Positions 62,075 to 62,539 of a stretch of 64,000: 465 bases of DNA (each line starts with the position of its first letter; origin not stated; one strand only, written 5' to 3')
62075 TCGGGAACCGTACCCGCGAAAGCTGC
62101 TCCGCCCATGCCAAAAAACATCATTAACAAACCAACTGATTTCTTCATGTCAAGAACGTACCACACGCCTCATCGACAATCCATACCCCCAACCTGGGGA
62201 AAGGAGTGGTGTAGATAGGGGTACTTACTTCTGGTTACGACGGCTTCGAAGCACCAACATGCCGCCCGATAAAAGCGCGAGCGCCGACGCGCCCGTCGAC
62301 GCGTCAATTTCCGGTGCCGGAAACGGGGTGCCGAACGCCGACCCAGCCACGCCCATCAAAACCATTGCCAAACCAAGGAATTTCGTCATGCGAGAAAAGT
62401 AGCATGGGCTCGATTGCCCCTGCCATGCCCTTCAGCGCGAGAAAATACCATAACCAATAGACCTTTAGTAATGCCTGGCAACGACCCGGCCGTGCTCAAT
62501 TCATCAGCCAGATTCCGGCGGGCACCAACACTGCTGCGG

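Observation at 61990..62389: Tandem 52/54-aa genes that are only a signal peptide fused to a PEP-CTERM-like (VPEID-type) exosortase sorting tail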

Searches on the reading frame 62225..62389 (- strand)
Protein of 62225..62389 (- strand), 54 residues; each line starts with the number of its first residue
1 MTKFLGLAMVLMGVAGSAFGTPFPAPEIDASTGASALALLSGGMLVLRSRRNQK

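Call 3: search_protein_families(library=ncbifam, proteins=[window:62228-62389:-], max_evalue=10)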
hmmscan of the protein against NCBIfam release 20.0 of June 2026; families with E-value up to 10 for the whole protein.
seq(54 aa): 6 families
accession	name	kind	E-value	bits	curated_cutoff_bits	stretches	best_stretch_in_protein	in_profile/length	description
TIGR04161.1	VPEID-CTERM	equivalog_domain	8.8e-09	35.3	33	1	25-45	1-21/31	VPEID-CTERM sorting domain-containing protein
NF058582.1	Microco_LAVTG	domain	0.0079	16.3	27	1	33-51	15-33/34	LAVTG motif-containing sortase-dependent surface protein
TIGR01167.1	LPXTG_anchor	domain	0.05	14.3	15.9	1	34-52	15-33/34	LPXTG cell wall anchor domain-containing protein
TIGR03901.2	MYXO-CTERM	domain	0.093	13.1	20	1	30-51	11-33/34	MYXO-CTERM sorting domain-containing protein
NF033846.1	Rumino_NPXTG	domain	0.13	12.6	23.5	2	32-47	4-26/30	NPXTG-anchored protein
NF047713.1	AllantTportGProt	equivalog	0.2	10.4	800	1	4-42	72-108/471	allantoin transporter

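Call 4: search_protein_families(library=pfam, proteins=[window:62228-62389:-], max_evalue=10)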
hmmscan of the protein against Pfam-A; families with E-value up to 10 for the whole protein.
seq(54 aa): 1 family
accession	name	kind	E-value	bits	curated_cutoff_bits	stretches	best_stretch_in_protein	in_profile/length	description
PF00746.26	Gram_pos_anchor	-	0.089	13.2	20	1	32-53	21-42/43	LPXTG cell wall anchor motif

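Call 6: find_encoding_contigs(protein=window:62225-62389:-, flank=10000, max_places=10)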
Protein window:62225-62389:- (54 aa): no gene with exactly this product is on record in the collection.

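Call 11: find_homologous_proteins(query=window:62228-62389:-, max_evalue=0.01)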
Query seq(54 aa) (54 aa): 59 proteins with E <= 0.01 among 62 candidates.
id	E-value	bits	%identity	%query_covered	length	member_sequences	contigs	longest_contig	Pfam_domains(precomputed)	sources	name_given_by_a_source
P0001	1.5e-17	79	74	100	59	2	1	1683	PF27847.1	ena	-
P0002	2.3e-17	78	74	100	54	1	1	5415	PF27847.1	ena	-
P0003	2.5e-17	78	72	100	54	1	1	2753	PF27847.1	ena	-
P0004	2.7e-17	78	76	100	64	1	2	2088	PF27847.1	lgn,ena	-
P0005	3.5e-17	78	72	100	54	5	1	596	PF27847.1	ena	-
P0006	1.4e-15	73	72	100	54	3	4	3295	PF27847.1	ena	-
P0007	4.6e-15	71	70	98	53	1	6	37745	PF27847.1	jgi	jgi:hypothetical protein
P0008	7.8e-15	70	70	100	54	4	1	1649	PF27847.1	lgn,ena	-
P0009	1.4e-14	70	70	100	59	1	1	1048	PF27847.1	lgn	-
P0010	2.9e-14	69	69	100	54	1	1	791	PF27847.1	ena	-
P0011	4.7e-14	68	69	100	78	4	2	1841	PF27847.1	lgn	-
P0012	1.6e-13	66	67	100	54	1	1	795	PF27847.1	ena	-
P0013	2.3e-13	66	69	100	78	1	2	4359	PF27847.1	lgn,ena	-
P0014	1.0e-12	64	69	100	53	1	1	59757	PF27847.1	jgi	jgi:hypothetical protein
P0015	1.3e-12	64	67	100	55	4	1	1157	PF27847.1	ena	-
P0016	1.5e-12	63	65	100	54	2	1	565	PF27847.1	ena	-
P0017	1.6e-12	63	61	100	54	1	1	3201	PF27847.1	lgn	-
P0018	2.7e-12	63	69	100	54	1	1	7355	PF27847.1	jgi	-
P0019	2.8e-12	63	63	100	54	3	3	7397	PF27847.1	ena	-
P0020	3.2e-12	62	69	100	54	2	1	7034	PF27847.1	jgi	-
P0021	3.5e-12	62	63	100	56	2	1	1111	PF27847.1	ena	-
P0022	6.4e-12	61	69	100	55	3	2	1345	PF27847.1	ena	-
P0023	1.6e-10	57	63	100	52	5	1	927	PF27847.1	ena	-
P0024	2.1e-10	57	64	98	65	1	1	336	PF27847.1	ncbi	-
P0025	2.2e-10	57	57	100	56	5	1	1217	PF27847.1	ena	-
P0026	2.6e-10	56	61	98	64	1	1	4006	PF27847.1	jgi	jgi:LPXTG-motif cell wall-anchored protein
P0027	2.6e-10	56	63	98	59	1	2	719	PF27847.1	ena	-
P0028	2.8e-10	56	68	98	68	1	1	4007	PF27847.1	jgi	jgi:hypothetical protein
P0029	4.0e-10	56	60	98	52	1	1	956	PF27847.1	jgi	jgi:LPXTG-motif cell wall-anchored protein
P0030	7.7e-10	55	62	98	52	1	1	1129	PF27847.1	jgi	jgi:hypothetical protein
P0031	1.2e-9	54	57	100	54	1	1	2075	PF27847.1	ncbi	-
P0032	1.3e-9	54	61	100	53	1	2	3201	PF27847.1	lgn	-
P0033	1.4e-9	54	55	98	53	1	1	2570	PF27847.1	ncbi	-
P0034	7.0e-9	52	53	98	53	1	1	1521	PF27847.1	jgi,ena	-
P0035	7.9e-9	52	54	100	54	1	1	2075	PF27847.1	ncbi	-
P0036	1.5e-8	51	58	98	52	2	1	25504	PF27847.1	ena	-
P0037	2.0e-8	51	57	94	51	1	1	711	PF27847.1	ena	-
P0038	3.2e-8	50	56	96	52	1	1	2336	PF27847.1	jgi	jgi:hypothetical protein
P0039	3.7e-8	50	52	100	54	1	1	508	PF27847.1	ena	-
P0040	6.1e-8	49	55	81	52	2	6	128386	PF27847.1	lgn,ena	-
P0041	7.5e-8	49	63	94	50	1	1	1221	PF27847.1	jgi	jgi:hypothetical protein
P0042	8.1e-8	49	62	87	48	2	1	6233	PF27847.1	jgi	jgi:hypothetical protein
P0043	1.2e-7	48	49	98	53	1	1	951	PF27847.1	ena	-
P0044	1.7e-7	48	58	98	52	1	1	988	PF27847.1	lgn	-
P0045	2.9e-7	47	63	91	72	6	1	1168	PF27847.1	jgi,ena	-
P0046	3.1e-7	47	62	94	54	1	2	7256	PF27847.1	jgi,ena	-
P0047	3.8e-7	47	55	98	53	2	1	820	PF27847.1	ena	-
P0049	2.1e-6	44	55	96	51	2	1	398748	PF27847.1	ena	-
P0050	2.1e-6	44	48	100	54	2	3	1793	PF27847.1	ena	-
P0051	3.1e-6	44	52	96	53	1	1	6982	PF27847.1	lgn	-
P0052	4.1e-6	43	53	94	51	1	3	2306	PF27847.1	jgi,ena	-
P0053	4.3e-6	43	54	93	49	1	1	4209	PF27847.1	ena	-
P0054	4.4e-6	43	75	59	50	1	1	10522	PF27847.1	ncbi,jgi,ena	jgi:hypothetical protein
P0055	6.4e-6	43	54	93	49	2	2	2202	PF27847.1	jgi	-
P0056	1.1e-5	42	57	94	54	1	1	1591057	PF27847.1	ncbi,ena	-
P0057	3.1e-5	41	51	94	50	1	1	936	PF27847.1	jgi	jgi:hypothetical protein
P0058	6.5e-5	40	55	91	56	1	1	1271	PF27847.1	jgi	jgi:hypothetical protein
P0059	1.3e-4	39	44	100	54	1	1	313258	PF27847.1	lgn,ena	-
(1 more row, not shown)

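Call 13: find_encoding_contigs(protein=P0056, flank=10000, max_places=3)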
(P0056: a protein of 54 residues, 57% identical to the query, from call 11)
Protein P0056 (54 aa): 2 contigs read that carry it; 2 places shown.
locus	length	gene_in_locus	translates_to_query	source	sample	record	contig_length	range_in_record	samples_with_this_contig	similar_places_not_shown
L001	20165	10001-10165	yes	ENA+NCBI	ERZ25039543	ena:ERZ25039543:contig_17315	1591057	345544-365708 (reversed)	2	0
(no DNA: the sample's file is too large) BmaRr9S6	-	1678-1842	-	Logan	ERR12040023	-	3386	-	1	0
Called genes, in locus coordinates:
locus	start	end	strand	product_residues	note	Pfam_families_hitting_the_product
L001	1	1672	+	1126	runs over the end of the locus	PF13493:DUF4118, PF00989:PAS, PF08448:PAS_4, PF13188:PAS_8, PF13426:PAS_9, PF00989:PAS, PF08448:PAS_4, PF13426:PAS_9, +12 more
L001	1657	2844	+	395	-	PF00072:Response_reg, PF00512:HisKA, PF02518:HATPase_c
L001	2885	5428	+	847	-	PF08305:NPCBM, PF02065:Melibiase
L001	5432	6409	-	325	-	PF07719:TPR_2 (faint), PF13424:TPR_12 (faint), PF21033:RMD1-3 (faint), PF00515:TPR_1 (faint), PF13181:TPR_8 (faint), PF13371:TPR_9 (faint), PF13432:TPR_16 (weak), PF14559:TPR_19 (weak), +4 more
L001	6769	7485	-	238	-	-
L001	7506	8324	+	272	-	PF13517:FG-GAP_3, PF01839:FG-GAP (weak), PF13517:FG-GAP_3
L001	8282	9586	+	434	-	PF01839:FG-GAP, PF13517:FG-GAP_3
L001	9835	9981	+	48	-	PF27847:VPEID-CTERM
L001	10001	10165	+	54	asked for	PF27847:VPEID-CTERM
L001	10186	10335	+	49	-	PF27847:VPEID-CTERM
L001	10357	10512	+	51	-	PF27847:VPEID-CTERM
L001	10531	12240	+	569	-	PF09721:Exosortase_EpsH, PF02517:Rce1-like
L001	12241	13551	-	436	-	PF03069:FmdA_AmdA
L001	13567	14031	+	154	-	-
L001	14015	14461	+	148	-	PF06841:Phage_T4_gp19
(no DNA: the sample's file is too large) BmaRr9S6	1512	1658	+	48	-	PF27847:VPEID-CTERM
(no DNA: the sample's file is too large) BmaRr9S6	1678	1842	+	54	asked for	PF27847:VPEID-CTERM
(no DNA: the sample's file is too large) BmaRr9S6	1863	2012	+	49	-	PF27847:VPEID-CTERM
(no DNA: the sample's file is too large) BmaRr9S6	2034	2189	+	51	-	PF27847:VPEID-CTERM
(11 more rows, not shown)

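Call 17: find_encoding_contigs(protein=P0007, flank=10000, max_places=6)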
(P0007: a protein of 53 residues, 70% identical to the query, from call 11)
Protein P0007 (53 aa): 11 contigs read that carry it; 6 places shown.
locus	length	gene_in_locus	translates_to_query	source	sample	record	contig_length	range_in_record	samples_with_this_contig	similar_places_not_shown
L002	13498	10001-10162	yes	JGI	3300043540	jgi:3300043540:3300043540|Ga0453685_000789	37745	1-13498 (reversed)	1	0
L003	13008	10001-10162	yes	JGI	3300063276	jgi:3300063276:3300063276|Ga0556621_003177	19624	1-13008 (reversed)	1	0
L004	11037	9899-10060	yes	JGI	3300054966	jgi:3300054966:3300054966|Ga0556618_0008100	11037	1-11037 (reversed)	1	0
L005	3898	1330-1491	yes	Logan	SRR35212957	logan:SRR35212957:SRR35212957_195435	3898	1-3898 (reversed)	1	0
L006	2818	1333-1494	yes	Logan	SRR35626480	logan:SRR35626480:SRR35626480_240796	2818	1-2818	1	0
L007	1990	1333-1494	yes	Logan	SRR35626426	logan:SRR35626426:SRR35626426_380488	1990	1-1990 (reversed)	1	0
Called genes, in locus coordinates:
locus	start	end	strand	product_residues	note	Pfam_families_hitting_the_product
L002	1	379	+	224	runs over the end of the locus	PF10609:ParA (faint), PF13614:AAA_31, PF01656:CbiA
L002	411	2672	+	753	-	PF23914:TPR_CcmH_CycH, PF13414:TPR_11, PF00515:TPR_1, PF07719:TPR_2 (weak), PF13181:TPR_8 (weak), PF14559:TPR_19, PF23914:TPR_CcmH_CycH, PF14559:TPR_19, +22 more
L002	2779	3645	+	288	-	PF09721:Exosortase_EpsH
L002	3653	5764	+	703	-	PF16927:HisKA_7TM (weak), PF13185:GAF_2 (weak), PF01590:GAF (weak), PF13492:GAF_3, PF02518:HATPase_c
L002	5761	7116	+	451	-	PF00072:Response_reg, PF00158:Sigma54_activat, PF14532:Sigma54_activ_2, PF07728:AAA_5, PF25601:AAA_lid_14, PF02954:HTH_8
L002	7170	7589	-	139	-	PF01850:PIN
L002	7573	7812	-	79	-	-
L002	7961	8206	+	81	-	PF02604:PhdYeFM_antitox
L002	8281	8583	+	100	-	PF01850:PIN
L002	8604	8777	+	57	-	PF00158:Sigma54_activat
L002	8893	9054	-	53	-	-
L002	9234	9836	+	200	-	PF18205:VPDSG-CTERM (weak)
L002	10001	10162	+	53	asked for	PF27847:VPEID-CTERM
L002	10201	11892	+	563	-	PF09721:Exosortase_EpsH (weak), PF02517:Rce1-like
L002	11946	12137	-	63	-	-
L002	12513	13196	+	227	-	-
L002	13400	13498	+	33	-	?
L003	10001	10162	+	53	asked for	PF27847:VPEID-CTERM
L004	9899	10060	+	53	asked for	PF27847:VPEID-CTERM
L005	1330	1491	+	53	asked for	PF27847:VPEID-CTERM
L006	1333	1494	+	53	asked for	PF27847:VPEID-CTERM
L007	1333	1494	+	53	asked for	PF27847:VPEID-CTERM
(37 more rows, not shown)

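Call 22: find_related_loci(query=A2, collection=genome_contigs, flank=10000)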
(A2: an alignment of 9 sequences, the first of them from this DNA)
Query A2 (54 aa) in genome_contigs; peptide patterns used: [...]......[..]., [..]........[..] (x = any residue, [..] = any of these).
241 stretches matched a pattern; 19 encode a relative of the query (tblastn E <= 1e-3); 19 distinct loci.
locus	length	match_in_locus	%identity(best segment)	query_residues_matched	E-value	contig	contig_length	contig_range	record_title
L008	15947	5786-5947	72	1-54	2e-19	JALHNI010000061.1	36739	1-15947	MAG: Bryobacter sp. isolate Bin_55_1_sub c_000000005265, whole genome shotgun sequence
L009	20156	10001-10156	66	1-53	2e-16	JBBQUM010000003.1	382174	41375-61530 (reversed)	MAG: Bryobacterales bacterium isolate Co_metawrap_1921 Cmw_1921_k141_21158759_length_382174_cov_15.9998, whole genome sh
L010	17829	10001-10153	62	1-53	7e-16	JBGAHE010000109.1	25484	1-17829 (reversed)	MAG: Bryobacteraceae bacterium isolate MAG_MBR_H125.49 MBRH125-49_opera_contig_4091, whole genome shotgun sequence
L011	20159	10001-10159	53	1-53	6e-15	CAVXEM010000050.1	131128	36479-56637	MAG: Bryobacterales bacterium isolate MFD01872.bin.3.534 genome assembly, contig: contig_44474, whole genome shotgun seq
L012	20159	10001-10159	53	1-53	3e-14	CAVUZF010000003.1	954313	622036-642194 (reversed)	MAG: Bryobacterales bacterium isolate MFD05512.bin.2.137 genome assembly, contig: contig_6392, whole genome shotgun sequ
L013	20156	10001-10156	60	3-54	5e-14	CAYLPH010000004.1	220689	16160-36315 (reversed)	MAG TPA_asm: uncultured Candidatus Solibacter sp. isolate SRP287051_co1_109 genome assembly, contig: NODE_95_length_2206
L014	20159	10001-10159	48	1-54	2e-12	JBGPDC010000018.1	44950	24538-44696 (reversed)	MAG: Terriglobia bacterium isolate OBJ_0618_050_34 k141_3363643_length_44950_cov_12.2145, whole genome shotgun sequence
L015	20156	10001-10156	49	1-53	5e-12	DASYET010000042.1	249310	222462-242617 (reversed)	MAG TPA_asm: Bryobacteraceae bacterium isolate SMAG_U4994 k141_4155270, whole genome shotgun sequence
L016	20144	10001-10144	57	1-51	5e-12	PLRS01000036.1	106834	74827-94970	MAG: Bryobacterales bacterium isolate bog_375 73.20120700_S1D.97_contig_11633, whole genome shotgun sequence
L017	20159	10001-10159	57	3-53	4e-11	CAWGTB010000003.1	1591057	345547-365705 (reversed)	MAG: uncultured Solibacteraceae bacterium isolate MFD05513.bin.2.146 genome assembly, contig: contig_17315, whole genome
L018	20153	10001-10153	52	1-52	3e-10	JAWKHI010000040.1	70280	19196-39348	MAG: Bryobacteraceae bacterium isolate BC2.138 BC2.138.fa-40, whole genome shotgun sequence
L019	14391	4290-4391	65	15-51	4e-9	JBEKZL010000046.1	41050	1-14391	MAG: Bryobacteraceae bacterium isolate SPRUCE 69 SPRUCE_69_46, whole genome shotgun sequence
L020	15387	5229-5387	58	1-53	4e-8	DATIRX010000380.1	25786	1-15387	MAG TPA_asm: Bryobacteraceae bacterium isolate SMAG_U15914 k141_450359, whole genome shotgun sequence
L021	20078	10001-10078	73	26-51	8e-8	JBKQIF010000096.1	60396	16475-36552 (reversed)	MAG: Bryobacteraceae bacterium isolate BAr1A1B1C__bin_56 BAr1A1B1C_000000180522, whole genome shotgun sequence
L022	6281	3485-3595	51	1-37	2e-6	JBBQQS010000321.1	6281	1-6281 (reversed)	MAG: Bryobacterales bacterium isolate Co_metawrap_1602 Cmw_1602_k141_13202577_length_6281_cov_9.0000, whole genome shotg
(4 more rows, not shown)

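Call 36: find_encoding_contigs(protein=P0014, flank=10000, max_places=3)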
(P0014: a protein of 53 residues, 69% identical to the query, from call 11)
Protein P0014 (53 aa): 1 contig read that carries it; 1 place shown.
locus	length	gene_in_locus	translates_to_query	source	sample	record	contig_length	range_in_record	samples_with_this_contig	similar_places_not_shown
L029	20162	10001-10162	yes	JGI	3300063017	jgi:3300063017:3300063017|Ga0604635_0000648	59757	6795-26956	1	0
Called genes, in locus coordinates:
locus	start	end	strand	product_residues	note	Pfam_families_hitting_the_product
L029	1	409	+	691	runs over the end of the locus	PF02534:T4SS-DNA_transf, PF10412:TrwB_AAD_bind, PF12696:TraG-D_C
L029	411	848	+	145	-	PF00436:SSB, PF22657:SSB_1 (weak)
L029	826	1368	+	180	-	PF10502:Peptidase_S26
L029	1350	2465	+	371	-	-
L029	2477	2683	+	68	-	PF12728:HTH_17 (weak)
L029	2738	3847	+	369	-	PF14659:Phage_int_SAM_3 (weak), PF22022:Phage_int_M (weak), PF00589:Phage_integrase (weak)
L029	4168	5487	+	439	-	PF00158:Sigma54_activat, PF14532:Sigma54_activ_2, PF00004:AAA (weak), PF07728:AAA_5, PF25601:AAA_lid_14, PF02954:HTH_8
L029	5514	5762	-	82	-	PF13490:zf-HC2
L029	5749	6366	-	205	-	PF07638:Sigma70_ECF, PF12645:HTH_16 (weak), PF04542:Sigma70_r2, PF08281:Sigma70_r4_2, PF04545:Sigma70_r4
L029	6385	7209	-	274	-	PF00749:tRNA-synt_1c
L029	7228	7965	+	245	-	PF06439:3keto-disac_hyd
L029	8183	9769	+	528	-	PF09721:Exosortase_EpsH, PF02517:Rce1-like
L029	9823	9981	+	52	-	PF27847:VPEID-CTERM (weak)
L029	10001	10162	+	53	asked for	PF27847:VPEID-CTERM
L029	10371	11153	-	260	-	PF04116:FA_hydroxylase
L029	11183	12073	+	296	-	PF03737:RraA-like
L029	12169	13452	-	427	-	PF00083:Sugar_tr (weak), PF07690:MFS_1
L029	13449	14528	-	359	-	PF01244:Peptidase_M19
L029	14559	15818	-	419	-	PF02321:OEP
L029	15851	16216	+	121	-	PF04020:Phage_holin_4_2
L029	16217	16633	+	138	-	PF01398:JAB, PF14464:Prok-JAB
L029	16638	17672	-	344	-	-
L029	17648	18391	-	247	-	PF00005:ABC_tran, PF13304:AAA_21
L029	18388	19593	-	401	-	PF07690:MFS_1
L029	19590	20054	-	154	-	PF01029:NusB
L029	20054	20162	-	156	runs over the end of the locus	PF00885:DMRL_synthase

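Call 37: find_encoding_contigs(protein=P0002, flank=10000, max_places=3)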
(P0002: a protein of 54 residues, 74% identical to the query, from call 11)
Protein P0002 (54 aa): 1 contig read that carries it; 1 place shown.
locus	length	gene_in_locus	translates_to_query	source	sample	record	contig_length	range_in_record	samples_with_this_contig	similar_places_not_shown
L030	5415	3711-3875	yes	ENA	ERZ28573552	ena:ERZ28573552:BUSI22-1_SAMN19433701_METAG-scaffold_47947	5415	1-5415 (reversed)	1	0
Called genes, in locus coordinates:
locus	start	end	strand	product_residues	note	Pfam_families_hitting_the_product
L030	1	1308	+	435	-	?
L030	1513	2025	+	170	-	PF06439:3keto-disac_hyd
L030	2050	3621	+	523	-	PF09721:Exosortase_EpsH, PF02517:Rce1-like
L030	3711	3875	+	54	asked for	PF27847:VPEID-CTERM (weak)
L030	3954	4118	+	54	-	PF27847:VPEID-CTERM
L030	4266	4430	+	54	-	PF27847:VPEID-CTERM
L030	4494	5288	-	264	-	PF04116:FA_hydroxylase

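Call 40: find_homologous_proteins(query=L029:8183-9769:+, max_evalue=1e-20)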
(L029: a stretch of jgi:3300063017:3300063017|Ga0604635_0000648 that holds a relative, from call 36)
Query L029:8183-9769:+ (528 aa): 2750 proteins with E <= 1e-20 among 8000 candidates; the best 120 are listed.
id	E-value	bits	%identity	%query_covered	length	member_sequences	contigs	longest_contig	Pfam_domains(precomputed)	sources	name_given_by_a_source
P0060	1.4e-217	742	70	98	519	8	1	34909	PF09721.16,PF02517.22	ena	-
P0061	4.2e-216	737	67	99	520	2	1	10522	PF09721.16,PF02517.22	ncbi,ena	-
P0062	2.2e-214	732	68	98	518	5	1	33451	PF09721.16,PF02517.22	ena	-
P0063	3.3e-213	728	67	98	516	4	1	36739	PF09721.16,PF02517.22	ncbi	-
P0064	8.9e-213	726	67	98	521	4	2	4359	PF09721.16,PF02517.22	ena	-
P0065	1.3e-211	722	66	98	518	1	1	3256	PF09721.16,PF02517.22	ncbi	-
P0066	8.5e-211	720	69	96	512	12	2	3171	PF09721.16,PF02517.22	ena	-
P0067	7.0e-208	710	67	99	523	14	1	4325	PF09721.16,PF02517.22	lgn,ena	-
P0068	1.4e-196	673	64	99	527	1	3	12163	PF09721.16,PF02517.22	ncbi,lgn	-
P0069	3.5e-196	671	63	98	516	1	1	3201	PF09721.16,PF02517.22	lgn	-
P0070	2.2e-193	662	63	99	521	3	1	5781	PF09721.16,PF02517.22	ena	-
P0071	4.1e-193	661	62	99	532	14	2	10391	PF09721.16,PF02517.22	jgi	-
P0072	2.0e-189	649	62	98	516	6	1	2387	PF09721.16,PF02517.22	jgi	-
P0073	9.6e-171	587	58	96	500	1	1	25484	PF09721.16,PF02517.22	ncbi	-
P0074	2.3e-170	586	58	96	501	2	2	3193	PF09721.16,PF02517.22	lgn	-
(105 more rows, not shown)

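Call 41: find_encoding_contigs(protein=P0060, flank=10000, max_places=4)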
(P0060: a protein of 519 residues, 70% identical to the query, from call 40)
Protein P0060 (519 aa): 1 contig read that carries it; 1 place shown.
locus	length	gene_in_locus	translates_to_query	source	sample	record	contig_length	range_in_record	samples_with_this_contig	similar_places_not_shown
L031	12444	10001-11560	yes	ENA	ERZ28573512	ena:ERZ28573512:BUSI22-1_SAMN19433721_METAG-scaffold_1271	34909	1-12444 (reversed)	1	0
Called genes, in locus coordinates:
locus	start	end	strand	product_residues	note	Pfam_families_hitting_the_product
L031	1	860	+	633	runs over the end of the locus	PF02129:Peptidase_S15, PF08530:PepX_C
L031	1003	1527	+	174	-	PF13302:Acetyltransf_3, PF00583:Acetyltransf_1 (weak), PF13523:Acetyltransf_8 (weak)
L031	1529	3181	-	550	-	-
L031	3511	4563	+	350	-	PF21189:PHA02142, PF09414:RNA_ligase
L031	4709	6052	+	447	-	PF00158:Sigma54_activat, PF14532:Sigma54_activ_2, PF00004:AAA (weak), PF07728:AAA_5 (weak), PF25601:AAA_lid_14, PF02954:HTH_8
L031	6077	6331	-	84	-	PF13490:zf-HC2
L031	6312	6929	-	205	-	PF07638:Sigma70_ECF, PF12645:HTH_16 (weak), PF04542:Sigma70_r2, PF08281:Sigma70_r4_2, PF04545:Sigma70_r4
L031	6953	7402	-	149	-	PF00749:tRNA-synt_1c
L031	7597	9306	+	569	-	PF03098:An_peroxidase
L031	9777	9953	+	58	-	PF06439:3keto-disac_hyd (weak)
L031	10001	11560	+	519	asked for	PF09721:Exosortase_EpsH, PF02517:Rce1-like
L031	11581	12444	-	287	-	?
